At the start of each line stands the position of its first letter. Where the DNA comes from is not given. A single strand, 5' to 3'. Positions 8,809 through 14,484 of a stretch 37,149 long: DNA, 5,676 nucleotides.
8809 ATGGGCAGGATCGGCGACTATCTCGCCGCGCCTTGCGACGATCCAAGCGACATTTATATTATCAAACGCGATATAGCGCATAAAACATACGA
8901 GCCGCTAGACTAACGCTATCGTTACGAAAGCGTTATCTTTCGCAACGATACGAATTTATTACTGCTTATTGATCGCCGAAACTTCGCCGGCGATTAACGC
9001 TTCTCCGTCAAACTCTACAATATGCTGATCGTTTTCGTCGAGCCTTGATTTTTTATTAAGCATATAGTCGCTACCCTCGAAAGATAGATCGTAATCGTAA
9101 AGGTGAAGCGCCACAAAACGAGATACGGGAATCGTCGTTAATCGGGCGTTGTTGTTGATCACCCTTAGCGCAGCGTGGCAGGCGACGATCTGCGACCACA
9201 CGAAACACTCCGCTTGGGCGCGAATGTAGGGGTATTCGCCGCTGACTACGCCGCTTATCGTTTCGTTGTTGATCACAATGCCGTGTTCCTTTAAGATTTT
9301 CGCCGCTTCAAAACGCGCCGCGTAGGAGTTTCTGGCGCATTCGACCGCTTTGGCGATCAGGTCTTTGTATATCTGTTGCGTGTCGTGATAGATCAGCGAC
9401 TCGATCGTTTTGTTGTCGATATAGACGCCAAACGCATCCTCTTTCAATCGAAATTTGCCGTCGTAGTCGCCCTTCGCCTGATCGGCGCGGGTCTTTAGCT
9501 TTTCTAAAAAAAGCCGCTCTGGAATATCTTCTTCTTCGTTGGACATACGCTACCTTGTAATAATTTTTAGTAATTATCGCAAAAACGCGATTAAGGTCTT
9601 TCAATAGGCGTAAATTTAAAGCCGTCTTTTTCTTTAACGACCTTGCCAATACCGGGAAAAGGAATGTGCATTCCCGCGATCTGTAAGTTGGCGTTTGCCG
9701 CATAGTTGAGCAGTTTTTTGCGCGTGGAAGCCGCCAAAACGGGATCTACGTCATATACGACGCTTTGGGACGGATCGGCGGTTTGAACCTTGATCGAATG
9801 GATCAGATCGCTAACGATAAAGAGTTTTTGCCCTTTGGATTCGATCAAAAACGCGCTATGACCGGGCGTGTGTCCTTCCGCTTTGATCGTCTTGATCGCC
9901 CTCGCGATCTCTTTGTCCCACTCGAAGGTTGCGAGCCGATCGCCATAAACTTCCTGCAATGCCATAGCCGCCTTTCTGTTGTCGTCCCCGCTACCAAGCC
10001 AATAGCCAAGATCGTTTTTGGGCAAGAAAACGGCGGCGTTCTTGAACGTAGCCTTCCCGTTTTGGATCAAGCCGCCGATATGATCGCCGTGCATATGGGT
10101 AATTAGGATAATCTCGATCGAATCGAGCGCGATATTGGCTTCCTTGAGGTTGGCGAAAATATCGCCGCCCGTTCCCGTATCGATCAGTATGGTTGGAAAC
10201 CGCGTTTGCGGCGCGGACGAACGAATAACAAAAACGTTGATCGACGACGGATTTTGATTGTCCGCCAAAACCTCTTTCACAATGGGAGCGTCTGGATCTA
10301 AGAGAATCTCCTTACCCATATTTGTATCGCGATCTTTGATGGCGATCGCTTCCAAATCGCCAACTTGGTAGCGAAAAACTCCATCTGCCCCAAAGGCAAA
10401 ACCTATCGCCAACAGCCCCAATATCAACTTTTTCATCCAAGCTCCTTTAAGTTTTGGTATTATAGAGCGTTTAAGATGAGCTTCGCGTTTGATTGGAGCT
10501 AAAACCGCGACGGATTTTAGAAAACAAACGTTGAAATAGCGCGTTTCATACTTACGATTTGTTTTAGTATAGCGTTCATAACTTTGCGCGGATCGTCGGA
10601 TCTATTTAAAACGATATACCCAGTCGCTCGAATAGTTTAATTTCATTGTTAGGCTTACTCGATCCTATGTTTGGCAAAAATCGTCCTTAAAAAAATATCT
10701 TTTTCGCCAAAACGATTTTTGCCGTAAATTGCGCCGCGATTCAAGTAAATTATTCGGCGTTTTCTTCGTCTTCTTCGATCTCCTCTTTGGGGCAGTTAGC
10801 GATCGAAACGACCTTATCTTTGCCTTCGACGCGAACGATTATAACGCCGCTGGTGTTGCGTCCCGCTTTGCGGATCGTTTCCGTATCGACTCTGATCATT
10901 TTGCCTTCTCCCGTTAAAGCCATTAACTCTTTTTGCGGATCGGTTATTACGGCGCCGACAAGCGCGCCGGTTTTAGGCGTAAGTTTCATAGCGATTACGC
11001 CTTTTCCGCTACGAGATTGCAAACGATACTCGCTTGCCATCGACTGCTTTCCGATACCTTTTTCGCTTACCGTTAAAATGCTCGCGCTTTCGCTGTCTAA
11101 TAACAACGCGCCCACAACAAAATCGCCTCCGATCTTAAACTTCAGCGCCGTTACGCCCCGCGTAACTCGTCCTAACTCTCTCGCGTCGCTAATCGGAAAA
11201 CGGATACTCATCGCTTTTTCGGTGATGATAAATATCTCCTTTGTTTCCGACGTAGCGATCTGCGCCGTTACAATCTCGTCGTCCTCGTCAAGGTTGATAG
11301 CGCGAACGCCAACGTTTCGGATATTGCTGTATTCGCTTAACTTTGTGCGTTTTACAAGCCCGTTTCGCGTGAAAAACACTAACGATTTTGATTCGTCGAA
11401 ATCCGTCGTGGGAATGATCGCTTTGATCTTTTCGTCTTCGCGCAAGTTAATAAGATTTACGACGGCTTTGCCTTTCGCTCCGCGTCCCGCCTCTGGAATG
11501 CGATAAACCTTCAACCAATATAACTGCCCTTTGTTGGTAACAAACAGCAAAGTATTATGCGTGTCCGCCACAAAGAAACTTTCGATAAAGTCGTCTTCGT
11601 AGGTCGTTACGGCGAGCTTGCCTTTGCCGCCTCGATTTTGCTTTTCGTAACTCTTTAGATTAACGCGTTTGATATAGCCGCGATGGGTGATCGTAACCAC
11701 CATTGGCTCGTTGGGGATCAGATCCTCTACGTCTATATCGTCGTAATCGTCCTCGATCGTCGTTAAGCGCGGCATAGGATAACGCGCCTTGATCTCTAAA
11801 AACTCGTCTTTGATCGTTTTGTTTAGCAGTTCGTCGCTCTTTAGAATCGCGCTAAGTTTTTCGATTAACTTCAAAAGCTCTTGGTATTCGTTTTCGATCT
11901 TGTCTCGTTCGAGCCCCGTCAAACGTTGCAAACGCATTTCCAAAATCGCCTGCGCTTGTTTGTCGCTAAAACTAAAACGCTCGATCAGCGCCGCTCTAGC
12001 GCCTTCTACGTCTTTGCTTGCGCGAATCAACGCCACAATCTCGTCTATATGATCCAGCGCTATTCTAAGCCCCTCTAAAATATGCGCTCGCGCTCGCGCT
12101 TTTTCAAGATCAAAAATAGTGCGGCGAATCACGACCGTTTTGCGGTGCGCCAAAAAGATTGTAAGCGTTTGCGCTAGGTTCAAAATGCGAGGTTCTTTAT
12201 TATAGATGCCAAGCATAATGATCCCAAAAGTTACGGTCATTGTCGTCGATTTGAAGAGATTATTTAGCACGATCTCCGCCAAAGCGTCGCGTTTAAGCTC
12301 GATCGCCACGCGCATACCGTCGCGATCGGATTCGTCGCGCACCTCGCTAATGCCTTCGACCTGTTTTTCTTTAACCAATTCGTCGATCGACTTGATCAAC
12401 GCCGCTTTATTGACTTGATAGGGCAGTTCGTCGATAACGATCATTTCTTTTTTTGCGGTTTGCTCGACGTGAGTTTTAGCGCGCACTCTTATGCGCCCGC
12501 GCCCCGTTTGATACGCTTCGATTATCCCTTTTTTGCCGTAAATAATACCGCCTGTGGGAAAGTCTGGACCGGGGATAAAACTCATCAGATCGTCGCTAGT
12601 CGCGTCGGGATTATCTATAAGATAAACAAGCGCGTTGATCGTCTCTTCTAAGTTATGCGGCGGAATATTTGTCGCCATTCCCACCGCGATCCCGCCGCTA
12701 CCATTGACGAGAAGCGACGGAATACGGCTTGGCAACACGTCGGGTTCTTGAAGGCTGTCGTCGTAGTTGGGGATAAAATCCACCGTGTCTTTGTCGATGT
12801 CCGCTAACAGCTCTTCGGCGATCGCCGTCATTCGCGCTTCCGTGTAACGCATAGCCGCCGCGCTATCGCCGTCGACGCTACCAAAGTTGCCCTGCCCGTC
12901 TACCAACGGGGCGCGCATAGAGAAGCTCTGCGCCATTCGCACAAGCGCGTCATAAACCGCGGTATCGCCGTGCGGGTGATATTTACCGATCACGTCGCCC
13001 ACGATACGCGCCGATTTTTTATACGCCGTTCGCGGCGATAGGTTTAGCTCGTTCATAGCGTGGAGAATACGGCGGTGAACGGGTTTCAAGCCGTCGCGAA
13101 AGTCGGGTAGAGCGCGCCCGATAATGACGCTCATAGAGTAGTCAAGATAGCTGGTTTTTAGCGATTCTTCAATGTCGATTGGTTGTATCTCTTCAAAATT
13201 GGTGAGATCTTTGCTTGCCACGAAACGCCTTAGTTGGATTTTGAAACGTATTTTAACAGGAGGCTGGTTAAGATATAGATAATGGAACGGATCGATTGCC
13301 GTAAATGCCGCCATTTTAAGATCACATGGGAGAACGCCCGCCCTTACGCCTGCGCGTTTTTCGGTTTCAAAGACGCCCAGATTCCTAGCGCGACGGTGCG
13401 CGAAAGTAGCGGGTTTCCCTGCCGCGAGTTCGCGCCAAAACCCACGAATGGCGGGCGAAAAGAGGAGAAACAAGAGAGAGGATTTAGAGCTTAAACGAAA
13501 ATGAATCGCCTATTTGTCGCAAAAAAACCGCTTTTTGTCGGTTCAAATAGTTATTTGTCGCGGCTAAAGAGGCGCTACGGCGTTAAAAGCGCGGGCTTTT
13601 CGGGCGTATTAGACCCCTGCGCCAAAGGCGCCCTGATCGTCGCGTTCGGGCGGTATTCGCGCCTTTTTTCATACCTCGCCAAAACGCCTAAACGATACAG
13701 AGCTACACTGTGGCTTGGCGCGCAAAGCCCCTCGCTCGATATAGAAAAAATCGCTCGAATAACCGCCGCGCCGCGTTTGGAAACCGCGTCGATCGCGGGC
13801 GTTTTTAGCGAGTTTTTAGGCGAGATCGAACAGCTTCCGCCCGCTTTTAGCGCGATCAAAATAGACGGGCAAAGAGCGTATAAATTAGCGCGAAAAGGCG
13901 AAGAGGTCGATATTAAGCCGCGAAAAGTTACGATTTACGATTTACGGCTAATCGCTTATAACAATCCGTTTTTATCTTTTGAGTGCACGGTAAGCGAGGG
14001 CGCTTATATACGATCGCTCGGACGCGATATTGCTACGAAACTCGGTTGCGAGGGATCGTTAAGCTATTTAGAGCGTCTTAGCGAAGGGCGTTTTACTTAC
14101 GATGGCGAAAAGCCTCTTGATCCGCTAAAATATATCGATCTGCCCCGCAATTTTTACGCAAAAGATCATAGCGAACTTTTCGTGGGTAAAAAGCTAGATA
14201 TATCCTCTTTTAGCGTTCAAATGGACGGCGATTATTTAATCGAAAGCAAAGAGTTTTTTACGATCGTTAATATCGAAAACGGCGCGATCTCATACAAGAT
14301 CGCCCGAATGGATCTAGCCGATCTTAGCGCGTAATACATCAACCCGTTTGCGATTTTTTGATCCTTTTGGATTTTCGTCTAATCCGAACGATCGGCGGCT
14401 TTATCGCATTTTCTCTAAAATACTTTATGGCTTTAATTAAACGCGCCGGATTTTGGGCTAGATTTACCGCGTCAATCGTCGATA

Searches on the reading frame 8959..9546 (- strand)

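Call 69: search_protein_families(library=pfam, proteins=[window:8959-9546:-], max_evalue=0.001)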
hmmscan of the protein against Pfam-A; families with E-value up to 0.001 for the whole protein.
window:8959-9546:- (195 aa): 1 family
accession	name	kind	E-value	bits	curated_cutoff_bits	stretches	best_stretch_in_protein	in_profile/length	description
PF22643.2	NagA_N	-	0.00068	20.2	27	0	79-102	10-33/51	NagA composite domain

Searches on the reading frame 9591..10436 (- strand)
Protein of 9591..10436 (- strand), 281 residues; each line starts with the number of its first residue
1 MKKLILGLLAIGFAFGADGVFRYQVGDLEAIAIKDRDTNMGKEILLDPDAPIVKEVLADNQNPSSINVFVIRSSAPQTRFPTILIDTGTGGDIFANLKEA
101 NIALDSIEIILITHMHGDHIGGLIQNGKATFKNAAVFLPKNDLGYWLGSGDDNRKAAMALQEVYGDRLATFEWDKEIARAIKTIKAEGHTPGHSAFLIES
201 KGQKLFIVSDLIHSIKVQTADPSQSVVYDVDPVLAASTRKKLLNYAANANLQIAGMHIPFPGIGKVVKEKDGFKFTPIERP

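Call 69: search_protein_families(library=pfam, proteins=[window:9591-10436:-], max_evalue=0.001)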
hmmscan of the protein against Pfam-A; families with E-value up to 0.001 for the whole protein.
window:9591-10436:- (281 aa): 3 families
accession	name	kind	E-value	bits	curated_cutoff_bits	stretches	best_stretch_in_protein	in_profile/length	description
PF00753.33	Lactamase_B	-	1.2e-14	55.2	22.7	1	65-246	5-185/196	Metallo-beta-lactamase superfamily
PF12706.13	Lactamase_B_2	-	1e-06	28.9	27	1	82-210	2-142/200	Beta-lactamase superfamily domain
PF16661.11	Lactamase_B_6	-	7.1e-05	22.7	27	0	82-137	8-70/193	Metallo-beta-lactamase superfamily domain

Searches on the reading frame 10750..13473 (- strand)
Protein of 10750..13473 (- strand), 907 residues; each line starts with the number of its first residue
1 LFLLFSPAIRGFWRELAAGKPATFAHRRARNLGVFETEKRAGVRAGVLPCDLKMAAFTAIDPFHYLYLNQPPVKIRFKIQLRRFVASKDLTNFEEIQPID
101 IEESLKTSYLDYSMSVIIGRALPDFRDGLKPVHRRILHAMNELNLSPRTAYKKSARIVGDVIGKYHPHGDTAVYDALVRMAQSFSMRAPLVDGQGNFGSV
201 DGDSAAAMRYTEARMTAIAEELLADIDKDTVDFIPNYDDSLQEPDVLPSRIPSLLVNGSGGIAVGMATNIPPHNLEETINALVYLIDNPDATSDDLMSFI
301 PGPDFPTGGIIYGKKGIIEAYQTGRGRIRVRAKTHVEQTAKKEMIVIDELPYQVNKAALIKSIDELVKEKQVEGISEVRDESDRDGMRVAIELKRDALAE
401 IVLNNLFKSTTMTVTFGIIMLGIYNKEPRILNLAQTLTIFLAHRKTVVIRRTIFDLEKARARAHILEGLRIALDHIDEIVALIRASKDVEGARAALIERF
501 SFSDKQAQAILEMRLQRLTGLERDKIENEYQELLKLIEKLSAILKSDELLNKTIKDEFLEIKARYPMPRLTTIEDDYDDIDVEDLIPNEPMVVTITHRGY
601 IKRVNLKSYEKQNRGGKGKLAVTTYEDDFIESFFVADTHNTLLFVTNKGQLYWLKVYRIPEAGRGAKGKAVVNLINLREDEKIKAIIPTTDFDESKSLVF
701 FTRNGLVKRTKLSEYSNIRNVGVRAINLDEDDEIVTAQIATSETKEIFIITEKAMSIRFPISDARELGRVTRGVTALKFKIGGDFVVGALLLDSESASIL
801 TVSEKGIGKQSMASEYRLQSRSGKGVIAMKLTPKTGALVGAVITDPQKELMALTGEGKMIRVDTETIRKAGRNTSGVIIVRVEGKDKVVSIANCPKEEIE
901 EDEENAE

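Call 69: search_protein_families(library=pfam, proteins=[window:10750-13473:-], max_evalue=0.001)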
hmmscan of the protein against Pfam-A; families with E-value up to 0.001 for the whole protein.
window:10750-13473:- (907 aa): 2 families
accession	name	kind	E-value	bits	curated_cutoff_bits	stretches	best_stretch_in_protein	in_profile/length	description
PF00521.26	DNA_topoisoIV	-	4.1e-167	556.9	31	1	120-558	1-431/432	DNA gyrase/topoisomerase IV, subunit A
PF03989.18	DNA_gyraseA_C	-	4.5e-71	234.5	27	6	697-739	2-46/48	DNA gyrase C-terminal domain, beta-propeller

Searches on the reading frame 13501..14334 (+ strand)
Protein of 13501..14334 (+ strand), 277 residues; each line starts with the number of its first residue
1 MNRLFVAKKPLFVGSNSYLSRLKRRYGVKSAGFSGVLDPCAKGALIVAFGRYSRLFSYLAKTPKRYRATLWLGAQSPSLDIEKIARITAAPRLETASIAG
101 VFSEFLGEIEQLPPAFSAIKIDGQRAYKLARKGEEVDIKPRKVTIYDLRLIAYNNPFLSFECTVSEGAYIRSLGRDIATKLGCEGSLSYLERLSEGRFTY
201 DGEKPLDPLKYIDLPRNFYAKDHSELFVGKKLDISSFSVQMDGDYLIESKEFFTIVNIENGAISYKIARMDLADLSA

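Call 85: search_protein_families(library=pfam, proteins=[window:13501-14334:+], max_evalue=0.0001)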
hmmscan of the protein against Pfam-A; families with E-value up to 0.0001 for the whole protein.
window:13501-14334:+ (277 aa): 1 family
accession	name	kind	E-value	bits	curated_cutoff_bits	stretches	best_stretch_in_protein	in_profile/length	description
PF01509.24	TruB_N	-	1.8e-45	155.4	27.3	1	23-170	1-149/149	TruB family pseudouridylate synthase (N terminal domain)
